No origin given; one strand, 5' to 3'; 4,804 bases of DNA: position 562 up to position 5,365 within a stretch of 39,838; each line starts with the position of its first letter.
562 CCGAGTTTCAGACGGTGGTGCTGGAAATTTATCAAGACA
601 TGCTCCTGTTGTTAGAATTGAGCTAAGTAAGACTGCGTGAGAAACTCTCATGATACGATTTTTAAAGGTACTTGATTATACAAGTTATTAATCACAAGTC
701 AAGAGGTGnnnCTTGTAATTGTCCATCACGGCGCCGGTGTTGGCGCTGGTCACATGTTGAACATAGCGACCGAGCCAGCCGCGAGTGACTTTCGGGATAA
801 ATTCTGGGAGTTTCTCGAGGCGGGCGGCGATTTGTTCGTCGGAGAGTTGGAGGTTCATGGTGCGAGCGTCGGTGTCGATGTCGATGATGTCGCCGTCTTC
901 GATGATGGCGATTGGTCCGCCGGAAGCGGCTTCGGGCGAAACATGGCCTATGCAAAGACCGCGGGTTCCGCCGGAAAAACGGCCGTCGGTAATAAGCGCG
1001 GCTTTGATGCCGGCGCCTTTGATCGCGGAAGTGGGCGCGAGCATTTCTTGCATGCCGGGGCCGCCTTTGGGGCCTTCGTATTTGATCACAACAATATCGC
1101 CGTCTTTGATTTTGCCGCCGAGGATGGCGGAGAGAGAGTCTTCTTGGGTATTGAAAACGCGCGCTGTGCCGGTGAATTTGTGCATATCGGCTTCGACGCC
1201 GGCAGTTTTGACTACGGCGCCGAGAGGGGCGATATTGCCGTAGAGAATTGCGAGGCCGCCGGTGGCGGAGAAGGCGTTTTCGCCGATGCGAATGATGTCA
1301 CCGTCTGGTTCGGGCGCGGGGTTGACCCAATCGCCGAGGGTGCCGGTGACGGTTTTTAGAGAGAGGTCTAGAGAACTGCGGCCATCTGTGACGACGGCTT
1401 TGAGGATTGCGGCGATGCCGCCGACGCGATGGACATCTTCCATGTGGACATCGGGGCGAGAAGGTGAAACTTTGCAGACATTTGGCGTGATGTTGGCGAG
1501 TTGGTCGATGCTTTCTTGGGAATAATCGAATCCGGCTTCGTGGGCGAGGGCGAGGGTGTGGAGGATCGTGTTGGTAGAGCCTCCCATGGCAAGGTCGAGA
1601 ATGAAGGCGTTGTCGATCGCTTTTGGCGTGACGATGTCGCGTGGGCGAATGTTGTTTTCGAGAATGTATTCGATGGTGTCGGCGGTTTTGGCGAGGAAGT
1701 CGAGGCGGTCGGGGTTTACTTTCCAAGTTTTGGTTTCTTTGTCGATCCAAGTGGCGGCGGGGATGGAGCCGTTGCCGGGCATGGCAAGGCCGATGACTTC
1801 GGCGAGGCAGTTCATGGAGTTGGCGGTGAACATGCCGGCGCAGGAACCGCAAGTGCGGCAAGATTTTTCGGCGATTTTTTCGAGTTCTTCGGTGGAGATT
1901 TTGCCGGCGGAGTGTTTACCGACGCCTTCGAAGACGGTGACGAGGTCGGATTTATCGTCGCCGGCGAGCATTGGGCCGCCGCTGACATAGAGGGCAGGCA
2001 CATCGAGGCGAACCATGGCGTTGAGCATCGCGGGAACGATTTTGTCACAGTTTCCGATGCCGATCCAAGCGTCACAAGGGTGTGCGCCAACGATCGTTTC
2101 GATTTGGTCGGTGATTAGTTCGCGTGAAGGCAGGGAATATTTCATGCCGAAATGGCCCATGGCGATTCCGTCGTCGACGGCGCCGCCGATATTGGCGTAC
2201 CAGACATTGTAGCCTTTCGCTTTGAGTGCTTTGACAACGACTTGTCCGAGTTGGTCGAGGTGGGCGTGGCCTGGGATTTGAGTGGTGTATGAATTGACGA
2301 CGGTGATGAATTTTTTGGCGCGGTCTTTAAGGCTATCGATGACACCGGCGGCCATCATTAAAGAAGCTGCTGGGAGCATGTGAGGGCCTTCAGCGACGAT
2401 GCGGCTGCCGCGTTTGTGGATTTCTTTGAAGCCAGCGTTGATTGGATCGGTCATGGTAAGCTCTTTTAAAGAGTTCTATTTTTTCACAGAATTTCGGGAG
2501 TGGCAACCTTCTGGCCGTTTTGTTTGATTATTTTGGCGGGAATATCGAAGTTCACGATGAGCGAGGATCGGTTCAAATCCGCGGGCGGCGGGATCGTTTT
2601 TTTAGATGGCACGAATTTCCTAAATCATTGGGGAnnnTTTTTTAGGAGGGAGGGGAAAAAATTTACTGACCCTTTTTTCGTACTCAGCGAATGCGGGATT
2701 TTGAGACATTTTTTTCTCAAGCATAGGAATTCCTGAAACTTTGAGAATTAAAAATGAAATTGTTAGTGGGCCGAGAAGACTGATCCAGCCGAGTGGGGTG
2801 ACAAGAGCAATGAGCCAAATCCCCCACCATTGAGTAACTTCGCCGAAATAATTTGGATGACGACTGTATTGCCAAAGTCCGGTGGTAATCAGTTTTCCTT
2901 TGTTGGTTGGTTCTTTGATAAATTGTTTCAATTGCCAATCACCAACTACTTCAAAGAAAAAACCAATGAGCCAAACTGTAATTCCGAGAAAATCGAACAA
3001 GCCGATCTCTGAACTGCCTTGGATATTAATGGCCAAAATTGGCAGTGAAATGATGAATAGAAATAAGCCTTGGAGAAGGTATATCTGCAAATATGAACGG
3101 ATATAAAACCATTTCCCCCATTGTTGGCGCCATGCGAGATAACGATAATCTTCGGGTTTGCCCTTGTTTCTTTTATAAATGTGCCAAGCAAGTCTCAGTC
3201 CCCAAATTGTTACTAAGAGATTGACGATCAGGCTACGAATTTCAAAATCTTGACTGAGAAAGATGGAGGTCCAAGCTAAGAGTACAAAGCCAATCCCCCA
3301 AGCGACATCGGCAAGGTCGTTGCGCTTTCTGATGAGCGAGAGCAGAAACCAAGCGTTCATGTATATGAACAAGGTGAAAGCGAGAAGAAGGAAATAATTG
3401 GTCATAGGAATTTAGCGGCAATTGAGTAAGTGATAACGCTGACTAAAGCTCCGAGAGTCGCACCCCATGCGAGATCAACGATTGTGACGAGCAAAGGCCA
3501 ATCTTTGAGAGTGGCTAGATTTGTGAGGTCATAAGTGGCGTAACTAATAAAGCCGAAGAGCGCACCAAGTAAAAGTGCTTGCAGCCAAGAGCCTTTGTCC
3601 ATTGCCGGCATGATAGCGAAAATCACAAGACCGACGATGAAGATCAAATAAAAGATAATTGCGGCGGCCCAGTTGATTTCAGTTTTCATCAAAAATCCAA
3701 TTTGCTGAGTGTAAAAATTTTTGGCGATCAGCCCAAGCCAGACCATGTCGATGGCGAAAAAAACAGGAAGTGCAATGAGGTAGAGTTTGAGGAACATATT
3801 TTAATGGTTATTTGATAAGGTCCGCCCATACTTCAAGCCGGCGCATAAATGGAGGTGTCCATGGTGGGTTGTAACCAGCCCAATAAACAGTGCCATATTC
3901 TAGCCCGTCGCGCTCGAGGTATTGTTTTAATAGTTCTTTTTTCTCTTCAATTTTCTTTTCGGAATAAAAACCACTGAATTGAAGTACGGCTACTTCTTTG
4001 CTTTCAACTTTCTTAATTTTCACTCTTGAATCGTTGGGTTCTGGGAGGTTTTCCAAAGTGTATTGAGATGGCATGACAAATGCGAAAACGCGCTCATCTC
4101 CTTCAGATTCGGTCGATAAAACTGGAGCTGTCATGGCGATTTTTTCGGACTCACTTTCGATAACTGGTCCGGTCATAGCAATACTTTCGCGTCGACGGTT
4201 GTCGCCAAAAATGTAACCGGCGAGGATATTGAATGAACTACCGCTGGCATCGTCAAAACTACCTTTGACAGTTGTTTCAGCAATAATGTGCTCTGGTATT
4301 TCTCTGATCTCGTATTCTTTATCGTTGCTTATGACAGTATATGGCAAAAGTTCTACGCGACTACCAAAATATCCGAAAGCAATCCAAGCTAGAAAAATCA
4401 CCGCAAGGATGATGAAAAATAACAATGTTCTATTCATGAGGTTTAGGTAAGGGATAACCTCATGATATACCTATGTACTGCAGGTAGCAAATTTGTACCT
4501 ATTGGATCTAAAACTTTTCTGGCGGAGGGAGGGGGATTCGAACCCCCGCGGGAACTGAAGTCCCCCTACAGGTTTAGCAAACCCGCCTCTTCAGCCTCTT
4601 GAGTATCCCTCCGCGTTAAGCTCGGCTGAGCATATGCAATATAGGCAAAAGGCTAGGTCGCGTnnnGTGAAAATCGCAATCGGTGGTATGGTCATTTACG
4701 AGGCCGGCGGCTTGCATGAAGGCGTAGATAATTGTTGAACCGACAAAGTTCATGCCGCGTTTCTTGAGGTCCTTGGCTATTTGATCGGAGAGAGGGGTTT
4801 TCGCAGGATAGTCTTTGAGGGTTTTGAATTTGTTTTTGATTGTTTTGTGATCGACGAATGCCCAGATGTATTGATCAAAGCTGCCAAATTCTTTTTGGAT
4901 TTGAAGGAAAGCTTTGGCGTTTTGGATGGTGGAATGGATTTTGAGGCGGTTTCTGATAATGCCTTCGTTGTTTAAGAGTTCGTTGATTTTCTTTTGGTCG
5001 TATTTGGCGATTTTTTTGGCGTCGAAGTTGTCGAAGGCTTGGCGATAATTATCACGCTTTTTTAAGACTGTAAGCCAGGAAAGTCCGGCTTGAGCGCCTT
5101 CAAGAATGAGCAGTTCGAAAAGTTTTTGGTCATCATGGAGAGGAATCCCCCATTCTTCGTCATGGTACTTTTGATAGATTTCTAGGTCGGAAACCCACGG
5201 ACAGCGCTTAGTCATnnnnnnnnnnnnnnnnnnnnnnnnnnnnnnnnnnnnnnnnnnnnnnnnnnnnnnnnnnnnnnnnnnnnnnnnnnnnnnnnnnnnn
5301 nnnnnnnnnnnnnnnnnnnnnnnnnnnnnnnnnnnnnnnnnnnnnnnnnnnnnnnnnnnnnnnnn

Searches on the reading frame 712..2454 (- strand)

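Call 71: search_protein_families(library=pfam, proteins=[window:712-2454:-], max_evalue=0.00001)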
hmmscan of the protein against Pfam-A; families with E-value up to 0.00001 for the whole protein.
window:712-2454:- (581 aa): 2 families
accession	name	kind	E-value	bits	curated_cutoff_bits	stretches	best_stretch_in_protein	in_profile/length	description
PF00920.27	ILVD_EDD_N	-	2.3e-104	349.4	27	1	47-372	1-311/316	Dihydroxy-acid/6-phosphogluconate dehydratase N-terminal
PF24877.1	ILV_EDD_C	-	2.5e-73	246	27.7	1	386-575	1-191/191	Dihydroxy-acid/6-phosphogluconate dehydratase C-terminal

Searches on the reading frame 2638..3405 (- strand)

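Call 71: search_protein_families(library=pfam, proteins=[window:2638-3405:-], max_evalue=0.00001)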
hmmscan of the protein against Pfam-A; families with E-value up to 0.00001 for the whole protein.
window:2638-3405:- (256 aa): 3 families
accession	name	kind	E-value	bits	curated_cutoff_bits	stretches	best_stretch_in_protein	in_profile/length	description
PF06966.17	DUF1295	-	4.3e-76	255.9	20.4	1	19-246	1-235/235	Protein of unknown function (DUF1295)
PF02544.21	Steroid_dh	-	2.1e-07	31.5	22.6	1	139-200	43-104/150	3-oxo-5-alpha-steroid 4-dehydrogenase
PF04191.18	PEMT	-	1.7e-06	28.9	25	1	134-223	18-92/105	Phospholipid methyltransferase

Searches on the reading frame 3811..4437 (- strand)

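Call 71: search_protein_families(library=pfam, proteins=[window:3811-4437:-], max_evalue=0.00001)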
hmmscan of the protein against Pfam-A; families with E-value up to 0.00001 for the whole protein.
window:3811-4437:- (209 aa): 1 family
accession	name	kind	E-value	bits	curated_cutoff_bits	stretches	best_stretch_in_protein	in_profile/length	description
PF04832.17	SOUL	-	1e-50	172.6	27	2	96-205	57-172/173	SOUL heme-binding protein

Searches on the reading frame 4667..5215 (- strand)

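Call 71: search_protein_families(library=pfam, proteins=[window:4667-5215:-], max_evalue=0.00001)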
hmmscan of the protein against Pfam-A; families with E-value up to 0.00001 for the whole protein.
window:4667-5215:- (183 aa): 1 family
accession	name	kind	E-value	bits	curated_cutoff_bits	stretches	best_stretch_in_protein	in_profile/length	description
PF03352.18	Adenine_glyco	-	9.9e-85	283.3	25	1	7-182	1-175/177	Methyladenine glycosylase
